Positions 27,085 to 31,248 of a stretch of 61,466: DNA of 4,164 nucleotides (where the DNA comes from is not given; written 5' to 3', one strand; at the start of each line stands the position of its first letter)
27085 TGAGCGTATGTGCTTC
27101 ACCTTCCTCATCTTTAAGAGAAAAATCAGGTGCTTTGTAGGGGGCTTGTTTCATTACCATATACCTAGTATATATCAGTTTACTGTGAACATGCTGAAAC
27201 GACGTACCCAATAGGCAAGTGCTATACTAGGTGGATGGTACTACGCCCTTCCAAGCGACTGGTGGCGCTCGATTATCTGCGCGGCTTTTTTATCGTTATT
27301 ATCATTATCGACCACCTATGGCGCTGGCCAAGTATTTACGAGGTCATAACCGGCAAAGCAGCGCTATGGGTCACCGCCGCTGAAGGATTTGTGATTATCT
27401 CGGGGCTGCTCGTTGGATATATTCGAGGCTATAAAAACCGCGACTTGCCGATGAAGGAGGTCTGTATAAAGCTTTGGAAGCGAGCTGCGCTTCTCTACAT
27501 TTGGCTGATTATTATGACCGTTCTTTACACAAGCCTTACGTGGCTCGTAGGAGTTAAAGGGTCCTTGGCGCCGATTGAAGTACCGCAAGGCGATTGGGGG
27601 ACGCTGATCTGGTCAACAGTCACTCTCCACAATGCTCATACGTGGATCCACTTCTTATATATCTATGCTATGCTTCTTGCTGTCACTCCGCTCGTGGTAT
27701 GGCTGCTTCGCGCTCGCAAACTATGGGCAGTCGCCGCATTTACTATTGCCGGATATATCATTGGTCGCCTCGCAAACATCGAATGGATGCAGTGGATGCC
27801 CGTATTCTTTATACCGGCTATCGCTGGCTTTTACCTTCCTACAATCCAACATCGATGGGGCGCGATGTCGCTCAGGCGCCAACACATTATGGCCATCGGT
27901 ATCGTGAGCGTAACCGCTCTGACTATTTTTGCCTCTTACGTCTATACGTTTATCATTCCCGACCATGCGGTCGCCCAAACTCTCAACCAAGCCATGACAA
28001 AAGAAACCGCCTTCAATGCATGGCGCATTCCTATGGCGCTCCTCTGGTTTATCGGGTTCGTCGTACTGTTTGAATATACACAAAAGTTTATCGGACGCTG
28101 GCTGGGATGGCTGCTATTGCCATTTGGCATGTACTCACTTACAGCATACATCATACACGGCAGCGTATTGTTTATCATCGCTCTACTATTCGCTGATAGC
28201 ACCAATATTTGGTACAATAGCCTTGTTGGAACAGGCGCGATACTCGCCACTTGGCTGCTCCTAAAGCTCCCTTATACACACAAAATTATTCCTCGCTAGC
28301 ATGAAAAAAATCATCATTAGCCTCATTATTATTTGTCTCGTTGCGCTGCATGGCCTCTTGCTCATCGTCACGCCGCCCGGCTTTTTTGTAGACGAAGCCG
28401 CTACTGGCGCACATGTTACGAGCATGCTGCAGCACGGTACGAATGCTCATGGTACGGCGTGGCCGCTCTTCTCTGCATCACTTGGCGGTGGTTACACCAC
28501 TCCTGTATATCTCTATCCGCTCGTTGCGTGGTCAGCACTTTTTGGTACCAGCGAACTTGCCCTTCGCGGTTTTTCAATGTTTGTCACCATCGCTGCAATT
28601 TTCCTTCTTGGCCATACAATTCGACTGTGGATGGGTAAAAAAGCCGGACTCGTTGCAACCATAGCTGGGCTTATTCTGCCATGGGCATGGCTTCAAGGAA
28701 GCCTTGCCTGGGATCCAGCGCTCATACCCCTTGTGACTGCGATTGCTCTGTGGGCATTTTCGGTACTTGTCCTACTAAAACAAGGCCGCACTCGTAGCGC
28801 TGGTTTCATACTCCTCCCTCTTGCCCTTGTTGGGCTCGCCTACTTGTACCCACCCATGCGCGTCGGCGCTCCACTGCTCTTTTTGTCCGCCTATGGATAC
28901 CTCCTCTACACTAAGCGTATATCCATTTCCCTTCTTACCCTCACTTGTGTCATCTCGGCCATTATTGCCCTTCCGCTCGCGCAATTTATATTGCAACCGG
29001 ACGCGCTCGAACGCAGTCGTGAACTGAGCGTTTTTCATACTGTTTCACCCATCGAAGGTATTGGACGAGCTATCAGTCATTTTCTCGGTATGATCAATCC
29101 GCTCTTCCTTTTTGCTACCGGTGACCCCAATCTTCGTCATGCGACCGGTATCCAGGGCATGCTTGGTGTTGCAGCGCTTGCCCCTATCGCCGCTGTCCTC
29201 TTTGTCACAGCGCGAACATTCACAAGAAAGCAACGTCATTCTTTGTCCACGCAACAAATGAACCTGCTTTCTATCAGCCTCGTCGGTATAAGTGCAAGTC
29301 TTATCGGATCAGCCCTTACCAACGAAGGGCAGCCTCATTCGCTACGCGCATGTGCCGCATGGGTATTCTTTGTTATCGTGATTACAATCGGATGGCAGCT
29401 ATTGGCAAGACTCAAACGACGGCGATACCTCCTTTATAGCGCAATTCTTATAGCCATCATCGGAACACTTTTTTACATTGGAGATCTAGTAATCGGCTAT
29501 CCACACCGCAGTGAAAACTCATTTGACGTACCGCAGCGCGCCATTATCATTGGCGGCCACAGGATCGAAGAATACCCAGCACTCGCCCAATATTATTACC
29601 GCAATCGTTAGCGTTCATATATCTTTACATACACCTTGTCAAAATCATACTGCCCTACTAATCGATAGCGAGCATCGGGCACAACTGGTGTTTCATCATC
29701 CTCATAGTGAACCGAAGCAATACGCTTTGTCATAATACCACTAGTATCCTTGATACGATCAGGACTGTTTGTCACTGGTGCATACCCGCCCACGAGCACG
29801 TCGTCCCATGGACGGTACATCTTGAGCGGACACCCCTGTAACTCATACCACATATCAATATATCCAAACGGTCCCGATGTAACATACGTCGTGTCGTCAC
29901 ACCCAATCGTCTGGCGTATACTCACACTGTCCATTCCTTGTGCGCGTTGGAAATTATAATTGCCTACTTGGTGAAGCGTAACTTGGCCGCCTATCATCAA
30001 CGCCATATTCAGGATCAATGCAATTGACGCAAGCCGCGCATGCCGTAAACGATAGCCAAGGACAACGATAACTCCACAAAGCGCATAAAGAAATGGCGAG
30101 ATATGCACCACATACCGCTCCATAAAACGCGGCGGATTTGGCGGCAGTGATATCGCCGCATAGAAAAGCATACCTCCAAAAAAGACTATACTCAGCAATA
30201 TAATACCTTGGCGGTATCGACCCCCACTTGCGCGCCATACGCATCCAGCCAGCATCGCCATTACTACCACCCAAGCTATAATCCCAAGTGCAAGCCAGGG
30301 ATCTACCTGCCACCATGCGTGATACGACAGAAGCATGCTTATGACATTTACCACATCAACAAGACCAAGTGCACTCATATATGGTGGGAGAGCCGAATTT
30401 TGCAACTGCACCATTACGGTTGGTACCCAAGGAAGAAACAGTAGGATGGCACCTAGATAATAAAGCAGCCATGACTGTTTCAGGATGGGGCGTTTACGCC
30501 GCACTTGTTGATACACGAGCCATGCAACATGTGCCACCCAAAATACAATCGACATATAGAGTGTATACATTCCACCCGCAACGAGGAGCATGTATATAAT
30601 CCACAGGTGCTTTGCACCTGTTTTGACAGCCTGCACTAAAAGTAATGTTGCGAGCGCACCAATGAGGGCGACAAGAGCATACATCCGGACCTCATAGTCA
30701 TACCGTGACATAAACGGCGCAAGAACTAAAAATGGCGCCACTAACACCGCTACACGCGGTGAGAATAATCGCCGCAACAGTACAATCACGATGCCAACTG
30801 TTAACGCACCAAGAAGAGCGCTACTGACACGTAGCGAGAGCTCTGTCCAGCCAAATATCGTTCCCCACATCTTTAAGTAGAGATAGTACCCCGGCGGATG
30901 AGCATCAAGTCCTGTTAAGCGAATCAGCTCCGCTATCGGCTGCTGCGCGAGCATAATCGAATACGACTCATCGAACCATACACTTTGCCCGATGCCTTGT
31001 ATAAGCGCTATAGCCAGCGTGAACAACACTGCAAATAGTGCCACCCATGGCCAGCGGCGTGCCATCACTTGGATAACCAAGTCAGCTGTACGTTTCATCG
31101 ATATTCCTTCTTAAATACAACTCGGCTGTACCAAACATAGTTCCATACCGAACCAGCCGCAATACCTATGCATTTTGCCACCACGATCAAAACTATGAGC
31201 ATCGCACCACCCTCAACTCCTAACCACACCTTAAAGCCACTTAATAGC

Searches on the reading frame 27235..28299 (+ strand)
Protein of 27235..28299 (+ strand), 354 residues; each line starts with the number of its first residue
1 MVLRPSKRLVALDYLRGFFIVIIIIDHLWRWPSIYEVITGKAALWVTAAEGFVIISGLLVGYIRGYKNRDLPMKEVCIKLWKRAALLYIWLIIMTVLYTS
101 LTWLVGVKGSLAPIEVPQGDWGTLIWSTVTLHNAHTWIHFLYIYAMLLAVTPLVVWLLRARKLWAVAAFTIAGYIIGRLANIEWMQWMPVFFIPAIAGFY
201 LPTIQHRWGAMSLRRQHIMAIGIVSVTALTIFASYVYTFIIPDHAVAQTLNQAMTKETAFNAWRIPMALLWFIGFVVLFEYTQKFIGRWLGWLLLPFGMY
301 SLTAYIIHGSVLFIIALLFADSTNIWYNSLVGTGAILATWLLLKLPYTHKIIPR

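Call 87: search_protein_families(library=pfam, proteins=[window:27235-28299:+], max_evalue=0.0001)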
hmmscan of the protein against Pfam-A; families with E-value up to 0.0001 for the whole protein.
window:27235-28299:+ (354 aa): 2 families
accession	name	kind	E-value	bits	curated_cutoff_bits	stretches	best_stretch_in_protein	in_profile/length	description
PF10129.15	OpgC_C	-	4.9e-19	68.9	21.4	1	8-341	1-348/358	OpgC protein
PF01757.29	Acyl_transf_3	-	1e-18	67.9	31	1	10-343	2-325/326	Acyltransferase domain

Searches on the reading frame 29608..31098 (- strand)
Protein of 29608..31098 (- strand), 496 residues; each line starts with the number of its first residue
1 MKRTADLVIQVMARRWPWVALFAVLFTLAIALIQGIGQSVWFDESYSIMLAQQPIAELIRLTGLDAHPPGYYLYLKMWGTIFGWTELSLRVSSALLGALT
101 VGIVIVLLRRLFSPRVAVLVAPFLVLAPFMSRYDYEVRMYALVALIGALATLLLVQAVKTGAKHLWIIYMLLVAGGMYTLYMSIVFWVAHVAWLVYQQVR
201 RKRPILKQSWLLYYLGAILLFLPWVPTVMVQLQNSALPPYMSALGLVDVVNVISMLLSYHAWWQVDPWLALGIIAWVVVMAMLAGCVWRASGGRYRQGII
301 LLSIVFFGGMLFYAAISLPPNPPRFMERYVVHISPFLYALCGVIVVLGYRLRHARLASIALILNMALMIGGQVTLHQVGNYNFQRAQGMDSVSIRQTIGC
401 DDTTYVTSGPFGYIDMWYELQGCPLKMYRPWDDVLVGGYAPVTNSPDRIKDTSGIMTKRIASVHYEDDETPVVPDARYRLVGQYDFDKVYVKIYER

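Call 87: search_protein_families(library=pfam, proteins=[window:29608-31098:-], max_evalue=0.0001)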
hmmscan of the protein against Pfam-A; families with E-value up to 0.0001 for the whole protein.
window:29608-31098:- (496 aa): 1 family
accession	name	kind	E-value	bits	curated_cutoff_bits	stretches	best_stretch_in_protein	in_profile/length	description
PF13231.12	PMT_2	-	7.6e-16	59.2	26.1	1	67-225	2-158/160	Dolichyl-phosphate-mannose-protein mannosyltransferase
